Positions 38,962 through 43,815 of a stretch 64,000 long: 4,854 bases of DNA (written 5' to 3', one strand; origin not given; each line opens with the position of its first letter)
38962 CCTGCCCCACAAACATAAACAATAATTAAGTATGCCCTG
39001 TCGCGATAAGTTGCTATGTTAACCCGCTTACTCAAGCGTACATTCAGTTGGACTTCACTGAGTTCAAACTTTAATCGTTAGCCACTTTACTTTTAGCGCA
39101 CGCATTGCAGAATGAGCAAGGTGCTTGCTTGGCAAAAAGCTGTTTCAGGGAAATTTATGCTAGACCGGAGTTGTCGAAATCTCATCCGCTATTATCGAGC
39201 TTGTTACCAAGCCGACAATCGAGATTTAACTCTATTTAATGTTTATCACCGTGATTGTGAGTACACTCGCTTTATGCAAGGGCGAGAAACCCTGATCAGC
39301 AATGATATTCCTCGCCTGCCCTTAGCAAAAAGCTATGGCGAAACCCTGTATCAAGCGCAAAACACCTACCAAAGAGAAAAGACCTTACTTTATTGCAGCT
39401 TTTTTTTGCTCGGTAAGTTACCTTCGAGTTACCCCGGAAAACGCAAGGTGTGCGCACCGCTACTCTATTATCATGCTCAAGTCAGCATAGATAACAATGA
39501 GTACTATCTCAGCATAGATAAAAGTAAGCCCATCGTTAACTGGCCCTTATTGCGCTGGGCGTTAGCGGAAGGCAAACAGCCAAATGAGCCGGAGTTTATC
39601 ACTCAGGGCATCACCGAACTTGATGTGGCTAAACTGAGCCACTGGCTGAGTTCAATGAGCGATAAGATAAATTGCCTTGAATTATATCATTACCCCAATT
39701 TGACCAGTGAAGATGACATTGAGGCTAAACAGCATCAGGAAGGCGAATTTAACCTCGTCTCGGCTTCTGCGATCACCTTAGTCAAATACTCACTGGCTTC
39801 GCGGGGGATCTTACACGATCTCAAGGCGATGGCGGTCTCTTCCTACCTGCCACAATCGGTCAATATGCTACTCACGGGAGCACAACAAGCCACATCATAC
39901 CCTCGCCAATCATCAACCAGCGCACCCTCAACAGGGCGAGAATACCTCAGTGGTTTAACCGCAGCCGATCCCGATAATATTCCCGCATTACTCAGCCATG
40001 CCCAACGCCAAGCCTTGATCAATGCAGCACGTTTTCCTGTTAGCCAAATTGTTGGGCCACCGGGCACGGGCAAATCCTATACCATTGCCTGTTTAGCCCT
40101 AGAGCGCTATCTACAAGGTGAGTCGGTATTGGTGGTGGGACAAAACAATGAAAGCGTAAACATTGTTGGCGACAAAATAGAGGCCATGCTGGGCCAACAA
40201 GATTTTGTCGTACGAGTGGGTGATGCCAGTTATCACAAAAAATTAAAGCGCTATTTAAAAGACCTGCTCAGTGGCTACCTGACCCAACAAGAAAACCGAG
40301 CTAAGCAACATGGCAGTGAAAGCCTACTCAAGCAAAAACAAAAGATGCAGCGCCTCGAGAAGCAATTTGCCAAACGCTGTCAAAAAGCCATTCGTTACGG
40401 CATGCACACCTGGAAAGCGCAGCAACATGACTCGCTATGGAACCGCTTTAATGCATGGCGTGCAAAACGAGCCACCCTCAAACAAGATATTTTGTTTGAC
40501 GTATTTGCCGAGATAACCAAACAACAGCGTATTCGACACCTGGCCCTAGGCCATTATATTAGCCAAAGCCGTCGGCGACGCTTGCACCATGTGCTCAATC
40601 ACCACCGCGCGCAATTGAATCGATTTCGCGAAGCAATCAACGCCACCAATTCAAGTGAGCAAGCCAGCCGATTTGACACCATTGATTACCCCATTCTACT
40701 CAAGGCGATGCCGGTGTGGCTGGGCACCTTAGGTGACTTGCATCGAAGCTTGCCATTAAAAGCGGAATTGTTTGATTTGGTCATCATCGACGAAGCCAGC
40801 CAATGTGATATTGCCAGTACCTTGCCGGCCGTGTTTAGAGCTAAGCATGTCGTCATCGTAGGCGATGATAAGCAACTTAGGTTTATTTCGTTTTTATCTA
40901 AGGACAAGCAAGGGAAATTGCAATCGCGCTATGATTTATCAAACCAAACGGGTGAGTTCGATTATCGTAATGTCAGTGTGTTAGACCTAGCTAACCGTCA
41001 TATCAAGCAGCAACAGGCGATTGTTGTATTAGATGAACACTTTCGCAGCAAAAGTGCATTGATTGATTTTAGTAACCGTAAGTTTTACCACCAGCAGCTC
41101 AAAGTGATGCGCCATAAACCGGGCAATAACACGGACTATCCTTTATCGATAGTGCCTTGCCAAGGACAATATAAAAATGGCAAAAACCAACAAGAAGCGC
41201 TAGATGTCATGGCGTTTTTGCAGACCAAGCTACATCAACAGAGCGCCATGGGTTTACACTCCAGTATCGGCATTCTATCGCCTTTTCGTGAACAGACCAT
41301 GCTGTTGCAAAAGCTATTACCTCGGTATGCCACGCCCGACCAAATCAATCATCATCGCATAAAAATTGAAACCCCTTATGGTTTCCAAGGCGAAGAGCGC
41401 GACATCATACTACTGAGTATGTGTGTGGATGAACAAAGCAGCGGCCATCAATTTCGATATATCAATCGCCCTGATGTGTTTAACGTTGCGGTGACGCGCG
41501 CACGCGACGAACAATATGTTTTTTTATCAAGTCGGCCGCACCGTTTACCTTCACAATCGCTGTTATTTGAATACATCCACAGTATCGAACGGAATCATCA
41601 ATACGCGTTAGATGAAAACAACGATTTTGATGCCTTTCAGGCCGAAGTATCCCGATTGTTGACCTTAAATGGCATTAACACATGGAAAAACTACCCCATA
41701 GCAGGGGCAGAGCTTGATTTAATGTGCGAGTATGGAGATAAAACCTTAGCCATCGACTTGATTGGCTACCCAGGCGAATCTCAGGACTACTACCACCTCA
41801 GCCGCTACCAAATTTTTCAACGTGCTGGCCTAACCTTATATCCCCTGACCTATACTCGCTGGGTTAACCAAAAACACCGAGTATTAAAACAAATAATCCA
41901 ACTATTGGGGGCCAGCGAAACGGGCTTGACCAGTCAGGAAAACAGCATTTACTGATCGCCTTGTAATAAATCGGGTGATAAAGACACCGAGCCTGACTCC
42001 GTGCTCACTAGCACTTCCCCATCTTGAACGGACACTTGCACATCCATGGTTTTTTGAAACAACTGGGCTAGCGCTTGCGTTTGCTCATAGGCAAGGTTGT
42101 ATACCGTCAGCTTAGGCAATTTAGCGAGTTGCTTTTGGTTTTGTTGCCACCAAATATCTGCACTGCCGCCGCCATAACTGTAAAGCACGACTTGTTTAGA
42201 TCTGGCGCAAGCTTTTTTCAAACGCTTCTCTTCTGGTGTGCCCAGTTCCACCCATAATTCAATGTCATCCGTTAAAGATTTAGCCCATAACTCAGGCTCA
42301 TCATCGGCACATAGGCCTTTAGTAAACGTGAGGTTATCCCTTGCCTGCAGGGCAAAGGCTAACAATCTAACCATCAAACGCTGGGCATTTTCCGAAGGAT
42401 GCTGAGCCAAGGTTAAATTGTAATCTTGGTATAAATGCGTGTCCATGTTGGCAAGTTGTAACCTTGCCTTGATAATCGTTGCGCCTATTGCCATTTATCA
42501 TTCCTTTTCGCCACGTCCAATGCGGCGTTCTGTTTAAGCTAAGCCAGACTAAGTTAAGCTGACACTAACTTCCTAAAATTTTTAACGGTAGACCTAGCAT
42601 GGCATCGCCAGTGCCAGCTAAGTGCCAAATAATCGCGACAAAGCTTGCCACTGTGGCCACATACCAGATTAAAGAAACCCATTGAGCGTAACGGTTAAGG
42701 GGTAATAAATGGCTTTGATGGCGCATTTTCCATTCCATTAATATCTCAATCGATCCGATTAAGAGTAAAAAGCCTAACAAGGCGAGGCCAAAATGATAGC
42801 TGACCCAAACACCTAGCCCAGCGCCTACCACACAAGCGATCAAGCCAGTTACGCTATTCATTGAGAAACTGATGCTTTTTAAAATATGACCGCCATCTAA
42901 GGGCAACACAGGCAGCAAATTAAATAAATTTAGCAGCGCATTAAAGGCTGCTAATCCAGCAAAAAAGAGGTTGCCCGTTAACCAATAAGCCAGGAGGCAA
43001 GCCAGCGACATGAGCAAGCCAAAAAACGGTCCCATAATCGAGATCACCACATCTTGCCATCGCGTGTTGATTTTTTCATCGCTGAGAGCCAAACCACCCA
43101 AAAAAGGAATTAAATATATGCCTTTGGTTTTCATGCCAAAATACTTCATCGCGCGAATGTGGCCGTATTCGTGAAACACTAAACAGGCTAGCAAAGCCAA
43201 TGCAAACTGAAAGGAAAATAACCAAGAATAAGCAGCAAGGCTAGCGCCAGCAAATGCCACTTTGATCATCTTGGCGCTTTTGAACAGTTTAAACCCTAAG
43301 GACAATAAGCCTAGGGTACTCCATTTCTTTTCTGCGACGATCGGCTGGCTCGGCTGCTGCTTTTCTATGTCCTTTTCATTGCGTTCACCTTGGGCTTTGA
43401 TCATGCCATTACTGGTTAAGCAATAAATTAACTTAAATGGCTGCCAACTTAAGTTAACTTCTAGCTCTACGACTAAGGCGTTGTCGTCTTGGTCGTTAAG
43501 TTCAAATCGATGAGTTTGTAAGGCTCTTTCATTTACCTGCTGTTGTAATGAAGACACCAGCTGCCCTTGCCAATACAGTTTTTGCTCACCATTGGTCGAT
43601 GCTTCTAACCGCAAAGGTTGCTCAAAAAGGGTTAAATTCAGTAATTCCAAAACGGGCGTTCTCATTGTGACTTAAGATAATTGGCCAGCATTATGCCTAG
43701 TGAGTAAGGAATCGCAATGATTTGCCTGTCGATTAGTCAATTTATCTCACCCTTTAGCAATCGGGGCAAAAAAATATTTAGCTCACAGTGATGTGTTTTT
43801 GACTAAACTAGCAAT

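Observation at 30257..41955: Candidate undescribed multi-gene system: NfeD/YqiJ plus long flotillin, then a 1673-aa AAA+ protein, a PLD nuclease and an Upf1-like helicase/DUF559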

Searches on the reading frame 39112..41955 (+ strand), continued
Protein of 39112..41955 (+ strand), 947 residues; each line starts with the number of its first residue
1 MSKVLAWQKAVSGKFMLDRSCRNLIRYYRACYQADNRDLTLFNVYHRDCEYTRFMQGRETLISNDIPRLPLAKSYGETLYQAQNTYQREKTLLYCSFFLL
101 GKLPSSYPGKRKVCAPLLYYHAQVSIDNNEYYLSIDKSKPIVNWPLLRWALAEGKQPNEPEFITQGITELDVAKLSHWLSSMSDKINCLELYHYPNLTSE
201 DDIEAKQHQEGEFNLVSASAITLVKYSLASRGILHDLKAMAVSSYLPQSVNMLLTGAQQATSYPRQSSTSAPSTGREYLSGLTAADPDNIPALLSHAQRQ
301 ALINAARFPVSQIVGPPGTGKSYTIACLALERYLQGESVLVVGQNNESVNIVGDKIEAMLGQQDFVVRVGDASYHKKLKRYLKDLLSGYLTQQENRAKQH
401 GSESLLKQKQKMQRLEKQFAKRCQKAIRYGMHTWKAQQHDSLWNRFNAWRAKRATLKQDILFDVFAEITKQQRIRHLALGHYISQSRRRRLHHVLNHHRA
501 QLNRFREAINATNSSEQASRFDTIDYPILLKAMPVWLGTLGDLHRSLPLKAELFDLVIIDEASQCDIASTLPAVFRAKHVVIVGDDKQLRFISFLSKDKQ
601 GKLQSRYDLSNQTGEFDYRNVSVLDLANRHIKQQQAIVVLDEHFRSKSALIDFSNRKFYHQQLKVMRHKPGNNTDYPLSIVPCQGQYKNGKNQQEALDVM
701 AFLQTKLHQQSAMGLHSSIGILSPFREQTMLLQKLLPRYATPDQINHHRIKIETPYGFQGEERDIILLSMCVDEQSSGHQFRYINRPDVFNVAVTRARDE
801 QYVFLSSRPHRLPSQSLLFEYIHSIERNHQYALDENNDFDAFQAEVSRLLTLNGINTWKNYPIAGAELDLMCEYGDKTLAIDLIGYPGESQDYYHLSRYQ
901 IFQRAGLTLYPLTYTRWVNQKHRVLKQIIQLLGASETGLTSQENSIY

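Call 84: search_protein_families(library=pfam, proteins=[L115:9117-12806:+, L115:13492-14352:+, L115:14419-15825:+, L115:15846-16283:+, L115:16301-17113:+, L108:5275-5667:+, L108:5741-6292:+, L108:6333-7187:+, L108:7213-8091:+, L108:8079-9644:+], max_evalue=0.001)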
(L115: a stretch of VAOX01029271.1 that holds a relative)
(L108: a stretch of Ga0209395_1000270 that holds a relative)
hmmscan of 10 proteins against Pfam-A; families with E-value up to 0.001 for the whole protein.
L115:9117-12806:+ (1229 aa): 1 family
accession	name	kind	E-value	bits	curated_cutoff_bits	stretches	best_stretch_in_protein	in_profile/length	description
PF10101.14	DUF2339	-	1.2e-32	114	33.6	2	206-691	5-495/659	Predicted membrane protein (DUF2339)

L115:13492-14352:+ (286 aa): 0 families

L115:14419-15825:+ (468 aa): 3 families
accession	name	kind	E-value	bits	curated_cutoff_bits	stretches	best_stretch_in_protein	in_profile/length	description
PF03600.22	CitMHS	-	1.3e-45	156.4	31.9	1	74-410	22-336/336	Citrate transporter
PF02040.21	ArsB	-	2.3e-13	50.7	22.2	1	33-459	5-417/423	Arsenical pump membrane protein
PF06450.18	NhaB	-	0.00027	20.4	27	1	170-457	200-490/515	Bacterial Na+/H+ antiporter B (NhaB)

L115:15846-16283:+ (145 aa): 1 family
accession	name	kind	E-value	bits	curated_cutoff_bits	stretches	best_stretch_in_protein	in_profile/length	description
PF02675.21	AdoMet_dc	-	1.8e-34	118.8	25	1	35-139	1-107/107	S-adenosylmethionine decarboxylase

L115:16301-17113:+ (270 aa): 1 family
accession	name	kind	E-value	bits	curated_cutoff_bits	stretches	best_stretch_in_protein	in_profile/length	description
PF06271.18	RDD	-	8e-21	75.2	24.1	1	64-186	1-136/137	RDD family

L108:5275-5667:+ (130 aa): 0 families

L108:5741-6292:+ (183 aa): 1 family
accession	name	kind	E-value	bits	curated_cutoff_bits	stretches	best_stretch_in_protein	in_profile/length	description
PF13785.11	DUF4178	-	1.4e-19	71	25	1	30-169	3-134/136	Domain of unknown function (DUF4178)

L108:6333-7187:+ (284 aa): 0 families

L108:7213-8091:+ (292 aa): 1 family
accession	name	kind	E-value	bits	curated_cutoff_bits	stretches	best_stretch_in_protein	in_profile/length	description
PF03994.20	DUF350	-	1.2e-52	177.9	26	2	154-291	2-132/133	Domain of Unknown Function (DUF350)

L108:8079-9644:+ (521 aa): 1 family
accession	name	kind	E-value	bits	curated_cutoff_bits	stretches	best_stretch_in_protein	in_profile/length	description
PF01564.23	Spermine_synth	-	3.2e-36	125.1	22.9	1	268-451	1-179/186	Spermine/spermidine synthase domain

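Call 113: find_encoding_contigs(protein=P0125, flank=10000, max_places=1)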
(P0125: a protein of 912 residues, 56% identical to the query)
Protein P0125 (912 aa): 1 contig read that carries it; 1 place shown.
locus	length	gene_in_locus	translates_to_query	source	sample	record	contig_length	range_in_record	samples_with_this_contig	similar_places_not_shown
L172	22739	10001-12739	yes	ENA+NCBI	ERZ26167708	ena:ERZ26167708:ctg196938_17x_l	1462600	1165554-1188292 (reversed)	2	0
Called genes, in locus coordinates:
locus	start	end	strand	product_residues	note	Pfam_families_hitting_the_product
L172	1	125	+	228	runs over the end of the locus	PF07894:SACK1 (faint), PF13091:PLDc_2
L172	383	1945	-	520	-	PF00005:ABC_tran, PF02463:SMC_N (faint), PF03193:RsgA_GTPase (faint), PF13175:AAA_15 (faint), PF13555:AAA_29 (faint), PF13304:AAA_21 (faint), PF12848:ABC_tran_Xtn, PF00005:ABC_tran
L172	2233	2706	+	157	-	PF01936:NYN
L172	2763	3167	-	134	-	PF00903:Glyoxalase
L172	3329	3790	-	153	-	PF04266:ASCH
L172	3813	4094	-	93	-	-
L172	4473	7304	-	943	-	PF00580:UvrD-helicase, PF13245:AAA_19, PF13361:UvrD_C, PF13538:UvrD_C_2 (weak), PF01396:Zn_ribbon_Top1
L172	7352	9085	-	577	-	PF00149:Metallophos, PF02872:5_nucleotid_C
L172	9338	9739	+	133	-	-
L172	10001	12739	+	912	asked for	PF01443:Viral_helicase1 (faint), PF13086:AAA_11, PF13245:AAA_19 (weak), PF13604:AAA_30 (faint), PF13087:AAA_12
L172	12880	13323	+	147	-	PF10952:DUF2753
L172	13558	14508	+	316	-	PF00990:GGDEF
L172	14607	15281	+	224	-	PF12945:PilZNR, PF07238:PilZ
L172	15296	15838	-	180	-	PF07152:YaeQ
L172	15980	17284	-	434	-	PF01656:CbiA, PF13500:AAA_26 (faint), PF07685:GATase_3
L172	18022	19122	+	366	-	PF01888:CbiD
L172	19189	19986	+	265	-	PF02571:CbiJ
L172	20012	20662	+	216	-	PF02570:CbiC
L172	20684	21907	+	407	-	PF00590:TP_methylase, PF09445:Methyltransf_15 (weak)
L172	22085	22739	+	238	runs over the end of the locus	PF00590:TP_methylase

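Call 114: find_encoding_contigs(protein=P0220, flank=10000, max_places=1)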
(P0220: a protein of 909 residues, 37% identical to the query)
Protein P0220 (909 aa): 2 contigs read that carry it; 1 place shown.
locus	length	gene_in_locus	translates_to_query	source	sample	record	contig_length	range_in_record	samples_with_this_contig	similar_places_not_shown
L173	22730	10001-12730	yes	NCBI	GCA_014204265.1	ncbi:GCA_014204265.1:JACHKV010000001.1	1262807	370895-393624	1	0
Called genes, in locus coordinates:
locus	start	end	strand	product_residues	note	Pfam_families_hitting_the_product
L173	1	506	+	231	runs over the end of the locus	PF04012:PspA_IM30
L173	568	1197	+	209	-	-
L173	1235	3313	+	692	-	-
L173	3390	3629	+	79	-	-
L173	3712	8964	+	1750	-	PF12458:DUF3686, PF25472:DUF7902, PF07728:AAA_5 (faint)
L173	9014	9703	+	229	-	PF07894:SACK1 (faint), PF13091:PLDc_2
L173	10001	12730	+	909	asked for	PF13086:AAA_11, PF13245:AAA_19 (faint), PF13604:AAA_30 (weak), PF13087:AAA_12, PF18741:MTES_1575 (weak)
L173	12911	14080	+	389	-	PF00990:GGDEF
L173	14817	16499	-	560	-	-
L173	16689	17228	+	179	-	PF07152:YaeQ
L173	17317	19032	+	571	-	PF01368:DHH, PF02272:DHHA1, PF17768:RecJ_OB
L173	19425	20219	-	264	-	PF00106:adh_short, PF08659:KR, PF23441:SDR (weak), PF01370:Epimerase (weak), PF13561:adh_short_C2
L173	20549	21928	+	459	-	PF02415:Chlam_PMP (faint)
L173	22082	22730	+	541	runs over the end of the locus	PF02203:TarH (weak), PF12729:4HB_MCP_1, PF00672:HAMP, PF00015:MCPsignal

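Call 123: search_protein_families(library=pfam, alignment_id=A7, max_evalue=0.01)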
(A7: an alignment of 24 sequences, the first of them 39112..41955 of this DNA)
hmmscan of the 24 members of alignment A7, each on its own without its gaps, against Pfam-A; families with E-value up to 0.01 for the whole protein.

A. member 1, window:39112-41955:+ (947 aa): 6 families
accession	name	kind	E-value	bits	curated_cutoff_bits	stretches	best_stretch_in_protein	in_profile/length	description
PF13086.12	AAA_11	-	1.8e-23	84.1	27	1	296-589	4-250/257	AAA domain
PF13087.12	AAA_12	-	2.9e-22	79.6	27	1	627-803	6-190/195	AAA domain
PF13245.12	AAA_19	-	2e-08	35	25.1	1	555-589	92-129/134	AAA domain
PF13604.12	AAA_30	-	4.6e-08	33.5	27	0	294-353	2-63/191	AAA domain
PF18741.7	MTES_1575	-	9.6e-05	22.8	38.2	1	842-931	1-95/96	REase_MTES_1575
PF05127.21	NAT10_TcmA_helicase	-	0.0058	17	22.7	0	313-367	2-57/176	RNA cytidine acetyltransferase NAT10/TcmA, helicase domain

B. families by the number of members that match (of 24 scanned): 21 families
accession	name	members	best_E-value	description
PF13086.12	AAA_11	24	4e-28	AAA domain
PF13087.12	AAA_12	24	5.2e-25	AAA domain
PF13604.12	AAA_30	24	1.2e-11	AAA domain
PF13245.12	AAA_19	24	7e-10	AAA domain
PF01443.25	Viral_helicase1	21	1.1e-07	Viral superfamily 1 RNA helicase core domain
PF02562.22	PhoH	21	8.8e-07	PhoH-like protein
PF05127.21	NAT10_TcmA_helicase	20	4.8e-05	RNA cytidine acetyltransferase NAT10/TcmA, helicase domain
PF09848.15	SLFN-g3_helicase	18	3.5e-06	Schlafen group 3, DNA/RNA helicase domain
PF13401.12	AAA_22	17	1.7e-06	AAA domain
PF04851.21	ResIII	15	4e-05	Type III restriction enzyme, res subunit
PF00580.27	UvrD-helicase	9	1.8e-06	UvrD/REP helicase N-terminal domain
PF20720.3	nSTAND3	9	3.3e-05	Novel STAND NTPase 3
PF18741.7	MTES_1575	8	4.9e-06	REase_MTES_1575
PF13191.12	AAA_16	8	4.5e-05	AAA ATPase domain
PF00004.35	AAA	8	0.0041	ATPase family associated with various cellular activities (AAA)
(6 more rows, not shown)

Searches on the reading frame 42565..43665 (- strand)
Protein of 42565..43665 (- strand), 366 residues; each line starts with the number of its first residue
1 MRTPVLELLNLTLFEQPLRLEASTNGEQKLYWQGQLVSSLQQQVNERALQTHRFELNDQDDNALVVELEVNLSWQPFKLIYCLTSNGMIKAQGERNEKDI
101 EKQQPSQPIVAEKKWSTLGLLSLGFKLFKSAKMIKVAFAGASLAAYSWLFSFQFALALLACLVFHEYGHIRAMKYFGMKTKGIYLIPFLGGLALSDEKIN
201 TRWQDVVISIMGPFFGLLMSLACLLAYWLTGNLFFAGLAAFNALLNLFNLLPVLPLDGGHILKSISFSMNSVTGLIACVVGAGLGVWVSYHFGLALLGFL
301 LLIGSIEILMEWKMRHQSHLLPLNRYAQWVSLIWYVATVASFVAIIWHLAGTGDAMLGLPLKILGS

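Call 92: search_protein_families(library=pfam, proteins=[window:42565-43665:-], max_evalue=0.0001)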
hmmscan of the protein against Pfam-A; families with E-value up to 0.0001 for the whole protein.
window:42565-43665:- (366 aa): 2 families
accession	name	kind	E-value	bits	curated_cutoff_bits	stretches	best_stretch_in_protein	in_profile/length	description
PF02163.28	Peptidase_M50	-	2.8e-20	73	27.2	2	154-227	2-100/221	Peptidase family M50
PF11667.14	DUF3267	-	6.2e-05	23.8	27.1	1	159-247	2-91/108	Putative zincin peptidase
